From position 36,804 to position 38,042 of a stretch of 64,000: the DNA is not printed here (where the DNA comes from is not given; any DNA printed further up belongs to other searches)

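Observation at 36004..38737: Three consecutive ATP-grasp ligases: RimK-like plus two cyanophycin-synthetase G-domain-like paralogs without M domains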

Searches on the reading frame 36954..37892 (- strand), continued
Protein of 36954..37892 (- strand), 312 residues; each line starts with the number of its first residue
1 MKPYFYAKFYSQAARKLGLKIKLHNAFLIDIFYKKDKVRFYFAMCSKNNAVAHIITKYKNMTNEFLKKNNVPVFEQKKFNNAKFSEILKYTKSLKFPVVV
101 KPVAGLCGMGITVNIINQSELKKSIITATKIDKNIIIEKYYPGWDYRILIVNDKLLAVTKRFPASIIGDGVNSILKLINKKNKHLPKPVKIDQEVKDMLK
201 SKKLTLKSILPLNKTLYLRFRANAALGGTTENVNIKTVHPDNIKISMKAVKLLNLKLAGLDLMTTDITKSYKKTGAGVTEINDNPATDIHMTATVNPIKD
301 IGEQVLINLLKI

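Call 60: fold_search(model_id=the predicted structure, library=pdb)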
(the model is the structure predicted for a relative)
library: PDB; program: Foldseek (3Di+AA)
matches with E <= 10: 757; with E <= 0.001: 515
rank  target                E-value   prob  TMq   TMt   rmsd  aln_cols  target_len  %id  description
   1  7ta5                  1.1e-28  1.00  0.80  0.45   3.5       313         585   30  Crystal structure of cyanophycin synthetase 2 from Gloeothece citriformis (released 2022-03-02)
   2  7wae_A                6.7e-28  1.00  0.88  0.33   2.5       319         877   25  Trichodesmium erythraeum cyanophycin synthetase 1 (TeCphA1) with ATPgammaS, 4x(beta-Asp-Arg), and aspartate (released 2022-09-07)
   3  7wac_A                7.1e-28  1.00  0.82  0.38   3.7       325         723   25  Trichodesmium erythraeum cyanophycin synthetase 1 (TeCphA1) (released 2022-09-07)
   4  7wae_C                9.0e-28  1.00  0.89  0.40   2.4       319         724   25  Trichodesmium erythraeum cyanophycin synthetase 1 (TeCphA1) with ATPgammaS, 4x(beta-Asp-Arg), and aspartate (released 2022-09-07)
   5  7txv_A                8.1e-27  1.00  0.85  0.32   2.9       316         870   27  Cyanophycin synthetase 1 from Synechocystis sp. UTEX2470 E82Q with ATP and 16x(Asp-Arg) (released 2022-06-01)
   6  7lgq_A                2.5e-26  1.00  0.84  0.32   3.0       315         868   26  Cyanophycin synthetase 1 from Synechocystis sp. UTEX2470 with ATP and 8x(Asp-Arg)-Asn (released 2021-08-18)
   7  7lgj_A                8.2e-26  1.00  0.84  0.32   3.0       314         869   26  Cyanophycin synthetase 1 from Synechocystis sp. UTEX2470 with ADPCP and 8x(Asp-Arg)-NH2 (released 2021-08-18)
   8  7lg5_A                1.0e-25  1.00  0.82  0.32   3.2       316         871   26  Synechocystis sp. UTEX2470 Cyanophycin synthetase 1 with ATP (released 2021-08-18)
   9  7lgn_A                1.2e-25  1.00  0.74  0.36   4.7       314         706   29  Cyanophycin synthetase 1 from T. morbirosei (released 2021-08-18)
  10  3ln6                  3.2e-25  1.00  0.82  0.37   3.2       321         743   23  Crystal structure of a bifunctional glutathione synthetase from Streptococcus agalactiae (released 2011-04-13)
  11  7lgm_A                1.7e-24  1.00  0.84  0.39   3.0       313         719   29  Cyanophycin synthetase from A. baylyi DSM587 with ATP (released 2021-08-18)
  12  7lgn_B                2.2e-23  1.00  0.80  0.32   3.5       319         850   28  Cyanophycin synthetase 1 from T. morbirosei (released 2021-08-18)
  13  8fxi_C                3.5e-23  1.00  0.81  0.43   3.7       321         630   28  Cryo-EM structure of Stanieria sp. CphA2 in complex with ADPCP and 4x(beta-Asp-Arg) (released 2023-06-14)
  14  3ln7_B                1.5e-22  1.00  0.68  0.32   6.0       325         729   23  Crystal structure of a bifunctional glutathione synthetase from Pasteurella multocida (released 2011-04-13)
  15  3ln7_A                3.3e-22  1.00  0.68  0.32   6.2       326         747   23  Crystal structure of a bifunctional glutathione synthetase from Pasteurella multocida (released 2011-04-13)
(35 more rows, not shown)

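Call 65: find_encoding_contigs(protein=P0024, flank=5000, max_places=1)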
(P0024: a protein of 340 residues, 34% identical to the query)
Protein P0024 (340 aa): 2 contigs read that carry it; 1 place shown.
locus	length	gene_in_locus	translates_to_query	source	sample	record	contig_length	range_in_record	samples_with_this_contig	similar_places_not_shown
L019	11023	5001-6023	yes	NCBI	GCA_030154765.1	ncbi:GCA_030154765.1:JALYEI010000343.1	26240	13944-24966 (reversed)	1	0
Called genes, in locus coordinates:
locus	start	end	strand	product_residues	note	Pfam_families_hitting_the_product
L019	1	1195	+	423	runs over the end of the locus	PF01566:Nramp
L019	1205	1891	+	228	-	-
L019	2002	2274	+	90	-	PF02873:MurB_C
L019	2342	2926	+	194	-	PF00254:FKBP_C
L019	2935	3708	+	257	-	PF04402:SIMPL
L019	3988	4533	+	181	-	PF02357:NusG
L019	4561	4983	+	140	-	PF03946:Ribosomal_L11_N, PF00298:Ribosomal_L11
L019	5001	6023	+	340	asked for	PF08443:RimK, PF07478:Dala_Dala_lig_C, PF08443:RimK (weak)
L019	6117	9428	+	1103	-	PF02494:HYR (faint), PF00404:Dockerin_1 (weak), PF18962:Por_Secre_tail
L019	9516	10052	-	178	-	PF22769:DCD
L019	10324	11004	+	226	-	-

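Call 66: find_encoding_contigs(protein=P0026, flank=5000, max_places=1)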
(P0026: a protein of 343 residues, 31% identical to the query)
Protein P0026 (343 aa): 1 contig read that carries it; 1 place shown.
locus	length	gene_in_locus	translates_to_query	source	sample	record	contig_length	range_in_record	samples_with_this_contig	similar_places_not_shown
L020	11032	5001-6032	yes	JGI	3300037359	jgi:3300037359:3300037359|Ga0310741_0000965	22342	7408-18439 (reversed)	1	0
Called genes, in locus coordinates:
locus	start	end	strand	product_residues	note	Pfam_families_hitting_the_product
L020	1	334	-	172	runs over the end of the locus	PF07963:N_methyl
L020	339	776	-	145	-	-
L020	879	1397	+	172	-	PF00254:FKBP_C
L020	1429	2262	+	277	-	PF04402:SIMPL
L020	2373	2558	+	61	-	PF00584:SecE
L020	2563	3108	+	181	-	PF02357:NusG, PF00467:KOW (weak)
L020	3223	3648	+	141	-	PF03946:Ribosomal_L11_N, PF00298:Ribosomal_L11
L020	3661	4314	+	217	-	PF02592:Vut_1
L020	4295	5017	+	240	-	PF01996:F420_ligase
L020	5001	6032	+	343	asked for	PF02786:CPSase_L_D2 (faint), PF07478:Dala_Dala_lig_C, PF08443:RimK (faint), PF02655:ATP-grasp_3 (faint)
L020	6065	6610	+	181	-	PF00383:dCMP_cyt_deam_1, PF14437:MafB19-deam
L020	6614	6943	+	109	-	PF12643:MazG-like (weak)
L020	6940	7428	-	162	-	PF00186:DHFR_1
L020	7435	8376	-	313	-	PF00303:Thymidylat_synt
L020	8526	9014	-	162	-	-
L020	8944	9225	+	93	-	-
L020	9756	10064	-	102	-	-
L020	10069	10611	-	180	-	-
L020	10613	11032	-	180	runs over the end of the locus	-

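Call 70: find_homologous_proteins(query=L005:9838-10356:+, max_evalue=0.001)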
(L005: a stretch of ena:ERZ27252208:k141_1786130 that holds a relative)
Query L005:9838-10356:+ (172 aa): 18 proteins with E <= 0.001 among 91 candidates.
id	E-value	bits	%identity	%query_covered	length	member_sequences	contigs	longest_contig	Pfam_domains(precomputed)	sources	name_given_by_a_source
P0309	3.5e-105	367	100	100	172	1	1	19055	PF13302.14,PF00583.32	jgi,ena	-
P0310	1.3e-67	245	65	99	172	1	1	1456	PF13302.14,PF00583.32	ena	-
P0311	4.1e-33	132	46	98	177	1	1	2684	PF13302.14,PF00583.32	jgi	jgi:predicted acetyltransferase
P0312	8.0e-30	122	43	99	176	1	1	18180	PF13302.14,PF00583.32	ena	-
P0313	1.3e-29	121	43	87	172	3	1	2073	PF13302.14,PF00583.32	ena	-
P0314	5.8e-27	112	41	99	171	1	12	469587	PF13302.14,PF00583.32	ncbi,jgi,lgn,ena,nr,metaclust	ncbi:GNAT family N-acetyltransferase [Candidatus Parcubacteria bacterium]|jgi:predicted acetyltransf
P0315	1.1e-26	112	39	98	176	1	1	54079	PF13302.14,PF00583.32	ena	-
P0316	1.5e-26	111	42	99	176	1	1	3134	PF13302.14,PF00583.32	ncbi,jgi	ncbi:MAG: GNAT family N-acetyltransferase [Candidatus Gracilibacteria bacterium]|jgi:predicted acety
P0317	1.7e-26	111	40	95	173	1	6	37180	PF13302.14,PF00583.32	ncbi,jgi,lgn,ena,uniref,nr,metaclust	ncbi:MAG: GNAT family N-acetyltransferase [Candidatus Magasanikbacteria bacterium CG_4_10_14_0_2_um_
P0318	2.0e-26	111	45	87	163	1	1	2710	PF13302.14,PF00583.32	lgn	-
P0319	4.5e-24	103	42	87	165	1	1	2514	PF13302.14,PF00583.32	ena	-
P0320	7.0e-24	102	37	99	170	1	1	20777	PF13302.14,PF00583.32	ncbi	-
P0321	1.3e-22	98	43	88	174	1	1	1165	PF13302.14,PF00583.32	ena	-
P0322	3.4e-21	94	39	87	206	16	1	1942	PF13302.14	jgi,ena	-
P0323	2.4e-15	75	33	98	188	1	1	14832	PF13302.14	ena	-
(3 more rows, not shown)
